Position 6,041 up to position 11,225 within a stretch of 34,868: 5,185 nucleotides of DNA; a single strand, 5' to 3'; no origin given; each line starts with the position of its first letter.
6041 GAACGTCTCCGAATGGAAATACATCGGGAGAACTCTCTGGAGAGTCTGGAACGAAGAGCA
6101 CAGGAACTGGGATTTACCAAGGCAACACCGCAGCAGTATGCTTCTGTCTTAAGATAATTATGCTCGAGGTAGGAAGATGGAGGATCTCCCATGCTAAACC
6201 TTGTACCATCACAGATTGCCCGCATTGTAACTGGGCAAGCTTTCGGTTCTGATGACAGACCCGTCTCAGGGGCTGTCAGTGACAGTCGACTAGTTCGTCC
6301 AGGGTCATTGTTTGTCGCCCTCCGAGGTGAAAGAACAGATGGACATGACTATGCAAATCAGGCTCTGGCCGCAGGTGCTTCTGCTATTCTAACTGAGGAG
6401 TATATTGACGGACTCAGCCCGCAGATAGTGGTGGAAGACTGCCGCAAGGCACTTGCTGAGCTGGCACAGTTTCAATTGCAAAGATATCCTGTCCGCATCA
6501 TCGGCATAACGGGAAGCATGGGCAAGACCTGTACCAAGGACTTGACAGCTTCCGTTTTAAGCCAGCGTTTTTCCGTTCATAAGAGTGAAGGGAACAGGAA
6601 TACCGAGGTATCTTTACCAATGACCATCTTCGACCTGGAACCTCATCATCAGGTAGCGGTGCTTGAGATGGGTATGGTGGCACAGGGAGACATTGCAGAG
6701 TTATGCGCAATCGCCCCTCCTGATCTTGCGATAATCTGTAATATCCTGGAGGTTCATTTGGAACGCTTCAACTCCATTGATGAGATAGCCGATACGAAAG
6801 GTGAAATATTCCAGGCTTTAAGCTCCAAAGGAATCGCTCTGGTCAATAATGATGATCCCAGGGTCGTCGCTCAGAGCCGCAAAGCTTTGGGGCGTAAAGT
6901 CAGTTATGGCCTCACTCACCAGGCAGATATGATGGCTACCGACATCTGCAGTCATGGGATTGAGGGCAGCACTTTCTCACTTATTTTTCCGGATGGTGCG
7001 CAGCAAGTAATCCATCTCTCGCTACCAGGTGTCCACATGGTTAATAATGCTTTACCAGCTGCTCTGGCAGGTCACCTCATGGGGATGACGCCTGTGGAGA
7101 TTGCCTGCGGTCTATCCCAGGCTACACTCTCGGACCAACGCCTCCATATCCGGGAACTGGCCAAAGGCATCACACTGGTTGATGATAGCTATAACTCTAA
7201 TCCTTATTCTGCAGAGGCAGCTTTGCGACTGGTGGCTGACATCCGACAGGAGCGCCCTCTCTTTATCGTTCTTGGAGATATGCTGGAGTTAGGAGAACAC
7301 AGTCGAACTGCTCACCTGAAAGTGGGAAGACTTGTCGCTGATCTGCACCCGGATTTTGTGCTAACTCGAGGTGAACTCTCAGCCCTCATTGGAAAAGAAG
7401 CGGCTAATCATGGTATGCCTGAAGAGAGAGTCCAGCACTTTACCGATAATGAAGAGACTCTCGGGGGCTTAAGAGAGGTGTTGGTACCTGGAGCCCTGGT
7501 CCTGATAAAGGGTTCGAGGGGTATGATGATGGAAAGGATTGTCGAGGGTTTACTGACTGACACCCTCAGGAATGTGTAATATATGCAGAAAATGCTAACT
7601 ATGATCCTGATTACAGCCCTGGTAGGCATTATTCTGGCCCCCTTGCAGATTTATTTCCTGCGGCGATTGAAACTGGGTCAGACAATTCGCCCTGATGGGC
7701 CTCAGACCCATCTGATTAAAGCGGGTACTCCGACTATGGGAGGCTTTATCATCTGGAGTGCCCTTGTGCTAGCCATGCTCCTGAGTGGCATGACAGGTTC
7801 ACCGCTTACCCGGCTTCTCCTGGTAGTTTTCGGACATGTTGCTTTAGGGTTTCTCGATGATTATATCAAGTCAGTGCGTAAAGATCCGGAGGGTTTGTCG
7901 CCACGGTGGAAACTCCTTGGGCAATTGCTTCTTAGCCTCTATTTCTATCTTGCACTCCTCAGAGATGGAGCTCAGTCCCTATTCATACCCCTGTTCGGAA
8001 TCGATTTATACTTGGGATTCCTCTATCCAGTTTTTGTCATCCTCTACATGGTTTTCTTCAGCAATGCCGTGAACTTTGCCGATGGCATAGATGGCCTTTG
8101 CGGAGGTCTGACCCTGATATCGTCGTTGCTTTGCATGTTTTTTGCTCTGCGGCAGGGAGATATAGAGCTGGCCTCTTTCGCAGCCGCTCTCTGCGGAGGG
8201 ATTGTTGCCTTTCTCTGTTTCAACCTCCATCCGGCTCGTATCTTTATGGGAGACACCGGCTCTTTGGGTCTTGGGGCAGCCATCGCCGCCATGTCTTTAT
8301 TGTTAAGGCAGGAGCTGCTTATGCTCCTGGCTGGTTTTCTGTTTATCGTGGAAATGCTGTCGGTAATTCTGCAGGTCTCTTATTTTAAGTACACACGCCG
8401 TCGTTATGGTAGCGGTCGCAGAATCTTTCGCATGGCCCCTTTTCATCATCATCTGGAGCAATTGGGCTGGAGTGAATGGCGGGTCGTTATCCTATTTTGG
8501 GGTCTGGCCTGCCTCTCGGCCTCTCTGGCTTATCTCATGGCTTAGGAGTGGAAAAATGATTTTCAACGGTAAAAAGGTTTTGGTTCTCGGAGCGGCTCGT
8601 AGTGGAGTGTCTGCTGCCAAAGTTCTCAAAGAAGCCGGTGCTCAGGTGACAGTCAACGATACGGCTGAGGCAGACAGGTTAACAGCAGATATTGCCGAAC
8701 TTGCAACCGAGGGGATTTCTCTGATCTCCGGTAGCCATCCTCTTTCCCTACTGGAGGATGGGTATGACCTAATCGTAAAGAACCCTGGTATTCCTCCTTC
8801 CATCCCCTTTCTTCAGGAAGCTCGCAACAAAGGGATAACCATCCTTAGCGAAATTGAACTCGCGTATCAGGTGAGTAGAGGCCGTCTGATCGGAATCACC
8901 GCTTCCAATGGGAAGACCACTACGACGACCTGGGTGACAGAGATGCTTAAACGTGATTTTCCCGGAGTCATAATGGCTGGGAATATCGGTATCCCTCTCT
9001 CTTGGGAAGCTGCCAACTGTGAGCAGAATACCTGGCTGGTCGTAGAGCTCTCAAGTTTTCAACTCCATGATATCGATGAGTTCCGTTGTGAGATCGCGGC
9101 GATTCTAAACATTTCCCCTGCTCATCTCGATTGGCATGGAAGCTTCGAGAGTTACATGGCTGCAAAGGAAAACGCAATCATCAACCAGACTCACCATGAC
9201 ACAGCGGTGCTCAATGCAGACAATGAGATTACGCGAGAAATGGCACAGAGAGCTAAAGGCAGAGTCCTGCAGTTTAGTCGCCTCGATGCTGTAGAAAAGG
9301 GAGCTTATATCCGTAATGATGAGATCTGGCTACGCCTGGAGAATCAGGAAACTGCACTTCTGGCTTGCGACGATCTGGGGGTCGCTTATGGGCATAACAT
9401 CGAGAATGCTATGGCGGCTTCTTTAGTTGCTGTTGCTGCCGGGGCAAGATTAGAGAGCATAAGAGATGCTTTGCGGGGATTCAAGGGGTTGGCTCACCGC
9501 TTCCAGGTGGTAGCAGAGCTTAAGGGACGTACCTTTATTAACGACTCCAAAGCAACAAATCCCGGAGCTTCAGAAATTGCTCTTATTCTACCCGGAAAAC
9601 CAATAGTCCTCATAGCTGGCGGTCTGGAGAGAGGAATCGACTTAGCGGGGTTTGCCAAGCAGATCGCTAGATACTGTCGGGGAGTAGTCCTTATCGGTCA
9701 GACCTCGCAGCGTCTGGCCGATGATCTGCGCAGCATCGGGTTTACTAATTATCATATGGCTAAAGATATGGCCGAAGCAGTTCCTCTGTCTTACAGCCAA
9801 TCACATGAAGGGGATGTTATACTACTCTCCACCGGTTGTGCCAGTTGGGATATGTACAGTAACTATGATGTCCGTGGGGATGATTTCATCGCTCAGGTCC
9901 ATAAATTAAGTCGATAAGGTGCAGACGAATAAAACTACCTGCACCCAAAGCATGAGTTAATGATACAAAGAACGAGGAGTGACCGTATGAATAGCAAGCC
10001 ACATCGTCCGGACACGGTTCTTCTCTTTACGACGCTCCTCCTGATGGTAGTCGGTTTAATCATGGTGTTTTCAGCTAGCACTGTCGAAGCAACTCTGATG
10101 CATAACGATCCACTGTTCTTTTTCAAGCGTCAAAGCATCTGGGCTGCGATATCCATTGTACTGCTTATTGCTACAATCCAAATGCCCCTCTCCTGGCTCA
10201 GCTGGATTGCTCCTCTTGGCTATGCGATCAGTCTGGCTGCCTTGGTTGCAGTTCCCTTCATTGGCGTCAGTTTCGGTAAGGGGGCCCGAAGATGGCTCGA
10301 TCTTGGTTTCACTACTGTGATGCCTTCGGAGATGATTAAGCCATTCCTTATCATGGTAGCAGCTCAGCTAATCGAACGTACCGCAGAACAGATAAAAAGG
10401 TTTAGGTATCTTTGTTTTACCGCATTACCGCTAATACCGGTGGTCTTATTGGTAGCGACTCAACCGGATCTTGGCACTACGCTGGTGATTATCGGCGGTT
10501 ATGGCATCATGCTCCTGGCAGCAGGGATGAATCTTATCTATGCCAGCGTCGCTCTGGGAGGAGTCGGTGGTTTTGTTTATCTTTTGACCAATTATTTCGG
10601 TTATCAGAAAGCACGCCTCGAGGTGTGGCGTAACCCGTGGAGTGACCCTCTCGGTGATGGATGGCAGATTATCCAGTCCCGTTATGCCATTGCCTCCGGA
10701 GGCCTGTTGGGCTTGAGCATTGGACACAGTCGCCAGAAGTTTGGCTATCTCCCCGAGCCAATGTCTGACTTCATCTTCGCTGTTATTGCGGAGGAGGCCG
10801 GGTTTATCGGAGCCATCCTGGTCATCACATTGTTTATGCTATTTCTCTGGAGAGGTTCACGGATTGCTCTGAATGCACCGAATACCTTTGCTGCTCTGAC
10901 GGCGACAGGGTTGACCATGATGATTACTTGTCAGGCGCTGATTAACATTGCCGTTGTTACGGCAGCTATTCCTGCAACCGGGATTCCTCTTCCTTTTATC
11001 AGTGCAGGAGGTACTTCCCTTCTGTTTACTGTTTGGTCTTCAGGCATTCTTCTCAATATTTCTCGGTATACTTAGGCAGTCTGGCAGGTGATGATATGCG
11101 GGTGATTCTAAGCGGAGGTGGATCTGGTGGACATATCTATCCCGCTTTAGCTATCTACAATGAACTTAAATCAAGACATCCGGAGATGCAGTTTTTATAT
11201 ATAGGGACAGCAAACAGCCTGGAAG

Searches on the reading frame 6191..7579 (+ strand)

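Call 86: search_protein_families(library=pfam, proteins=[window:6191-7579:+], max_evalue=0.000001)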
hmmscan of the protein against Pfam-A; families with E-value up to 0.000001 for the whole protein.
window:6191-7579:+ (462 aa): 3 families
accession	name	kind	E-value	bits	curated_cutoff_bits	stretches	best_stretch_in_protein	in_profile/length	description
PF08245.18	Mur_ligase_M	-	7.5e-41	140.7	24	1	106-293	1-199/200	Mur ligase middle domain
PF02875.26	Mur_ligase_C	-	1.1e-17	65.5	28.4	1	317-443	2-127/127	Mur ligase, glutamate ligase domain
PF01225.30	Mur_ligase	-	4.1e-10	40.3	21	1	30-93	7-92/95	Mur ligase family, catalytic domain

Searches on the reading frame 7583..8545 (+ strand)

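Call 86: search_protein_families(library=pfam, proteins=[window:7583-8545:+], max_evalue=0.000001)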
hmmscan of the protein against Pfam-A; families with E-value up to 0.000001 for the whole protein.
window:7583-8545:+ (320 aa): 1 family
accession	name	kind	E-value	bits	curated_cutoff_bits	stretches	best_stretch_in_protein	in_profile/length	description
PF00953.26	Glycos_transf_4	-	1e-36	126.8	27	1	78-240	4-158/160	Glycosyl transferase family 4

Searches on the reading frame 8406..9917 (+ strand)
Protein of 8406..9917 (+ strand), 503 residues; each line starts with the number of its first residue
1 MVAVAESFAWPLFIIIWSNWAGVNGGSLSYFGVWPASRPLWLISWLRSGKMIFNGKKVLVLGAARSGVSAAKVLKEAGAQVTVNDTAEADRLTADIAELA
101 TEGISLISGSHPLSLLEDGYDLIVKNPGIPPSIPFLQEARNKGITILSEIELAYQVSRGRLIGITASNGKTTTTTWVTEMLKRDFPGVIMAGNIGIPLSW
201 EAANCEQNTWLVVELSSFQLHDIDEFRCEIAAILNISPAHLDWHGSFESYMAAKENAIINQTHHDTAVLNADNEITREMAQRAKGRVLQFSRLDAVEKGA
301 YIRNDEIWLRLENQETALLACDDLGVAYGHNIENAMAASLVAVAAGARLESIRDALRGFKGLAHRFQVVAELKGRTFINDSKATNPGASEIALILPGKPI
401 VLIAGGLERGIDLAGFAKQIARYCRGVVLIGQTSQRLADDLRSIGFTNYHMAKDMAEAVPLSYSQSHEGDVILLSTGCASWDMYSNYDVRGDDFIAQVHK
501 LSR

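Call 86: search_protein_families(library=pfam, proteins=[window:8406-9917:+], max_evalue=0.000001)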
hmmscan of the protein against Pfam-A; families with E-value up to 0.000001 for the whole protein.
window:8406-9917:+ (503 aa): 3 families
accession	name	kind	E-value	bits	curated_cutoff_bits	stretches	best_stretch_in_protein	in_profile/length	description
PF08245.18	Mur_ligase_M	-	2.2e-26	93.5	24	1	164-342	1-200/200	Mur ligase middle domain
PF02875.26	Mur_ligase_C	-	1e-13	52.6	28.4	1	364-475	1-124/127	Mur ligase, glutamate ligase domain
PF21799.2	MurD-like_N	-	3.8e-10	40.4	27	1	56-147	1-87/88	Mur ligase MurD-like, N-terminal domain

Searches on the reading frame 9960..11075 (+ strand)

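Call 86: search_protein_families(library=pfam, proteins=[window:9960-11075:+], max_evalue=0.000001)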
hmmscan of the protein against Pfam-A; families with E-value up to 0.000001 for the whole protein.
window:9960-11075:+ (371 aa): 1 family
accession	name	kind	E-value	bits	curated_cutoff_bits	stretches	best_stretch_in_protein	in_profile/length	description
PF01098.24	FTSW_RODA_SPOVE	-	2e-97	326.8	26.4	1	20-370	3-353/356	Cell cycle protein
